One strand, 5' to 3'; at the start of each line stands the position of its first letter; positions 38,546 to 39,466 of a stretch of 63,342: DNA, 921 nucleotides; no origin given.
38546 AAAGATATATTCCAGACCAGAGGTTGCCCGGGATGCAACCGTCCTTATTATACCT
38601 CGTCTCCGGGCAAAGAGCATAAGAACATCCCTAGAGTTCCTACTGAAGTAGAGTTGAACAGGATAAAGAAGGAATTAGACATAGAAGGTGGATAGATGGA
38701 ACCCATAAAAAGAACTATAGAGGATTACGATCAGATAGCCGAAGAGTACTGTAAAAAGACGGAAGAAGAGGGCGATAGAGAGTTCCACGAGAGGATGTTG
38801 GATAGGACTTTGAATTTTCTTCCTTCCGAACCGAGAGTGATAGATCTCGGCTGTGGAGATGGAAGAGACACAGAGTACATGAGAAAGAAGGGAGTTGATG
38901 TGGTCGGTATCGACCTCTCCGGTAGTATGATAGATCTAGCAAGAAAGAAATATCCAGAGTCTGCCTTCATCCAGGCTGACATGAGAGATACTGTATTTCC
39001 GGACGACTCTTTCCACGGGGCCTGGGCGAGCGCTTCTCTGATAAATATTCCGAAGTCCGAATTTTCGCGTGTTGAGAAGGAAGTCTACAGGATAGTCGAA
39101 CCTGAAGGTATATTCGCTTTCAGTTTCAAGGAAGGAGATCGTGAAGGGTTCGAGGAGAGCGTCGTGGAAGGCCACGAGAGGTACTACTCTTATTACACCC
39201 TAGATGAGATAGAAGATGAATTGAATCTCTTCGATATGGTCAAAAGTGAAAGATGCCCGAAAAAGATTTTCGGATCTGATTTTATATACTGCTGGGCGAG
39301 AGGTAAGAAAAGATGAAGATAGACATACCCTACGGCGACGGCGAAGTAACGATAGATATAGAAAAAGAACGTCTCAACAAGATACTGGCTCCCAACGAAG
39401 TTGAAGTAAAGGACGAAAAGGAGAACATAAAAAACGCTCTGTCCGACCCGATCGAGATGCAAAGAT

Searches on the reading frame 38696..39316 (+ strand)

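Call 91: search_protein_families(library=pfam, proteins=[window:38696-39316:+], max_evalue=0.001)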
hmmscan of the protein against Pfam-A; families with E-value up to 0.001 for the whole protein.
window:38696-39316:+ (206 aa): 10 families
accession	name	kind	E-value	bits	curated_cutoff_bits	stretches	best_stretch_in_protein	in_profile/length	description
PF13649.12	Methyltransf_25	-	4.2e-19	69.5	27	1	48-138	1-97/97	Methyltransferase domain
PF08241.18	Methyltransf_11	-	6.9e-19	68.7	21.2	1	50-142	2-95/95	Methyltransferase domain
PF13489.12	Methyltransf_23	-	6.9e-11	42.6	27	1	33-144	11-118/164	Methyltransferase domain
PF13847.12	Methyltransf_31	-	1e-09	38.7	27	1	47-143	6-110/145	Methyltransferase domain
PF08242.18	Methyltransf_12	-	2.8e-08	34.8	30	1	49-140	1-98/98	Methyltransferase domain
PF07021.18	MetW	-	1.2e-05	25.5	21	1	39-133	8-101/193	Methionine biosynthesis protein MetW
PF01209.24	Ubie_methyltran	-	4.2e-05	23.4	20.1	1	47-140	50-149/233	ubiE/COQ5 methyltransferase family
PF03291.22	mRNA_G-N7_MeTrfase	-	0.00033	20.3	26.6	1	47-103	64-119/315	mRNA (guanine-N(7))-methyltransferase domain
PF03848.20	TehB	-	0.00075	19.4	20.4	0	46-80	32-66/193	Tellurite resistance protein TehB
PF05724.17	TPMT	-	0.00081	19.5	26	0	43-82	36-75/218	Thiopurine S-methyltransferase (TPMT)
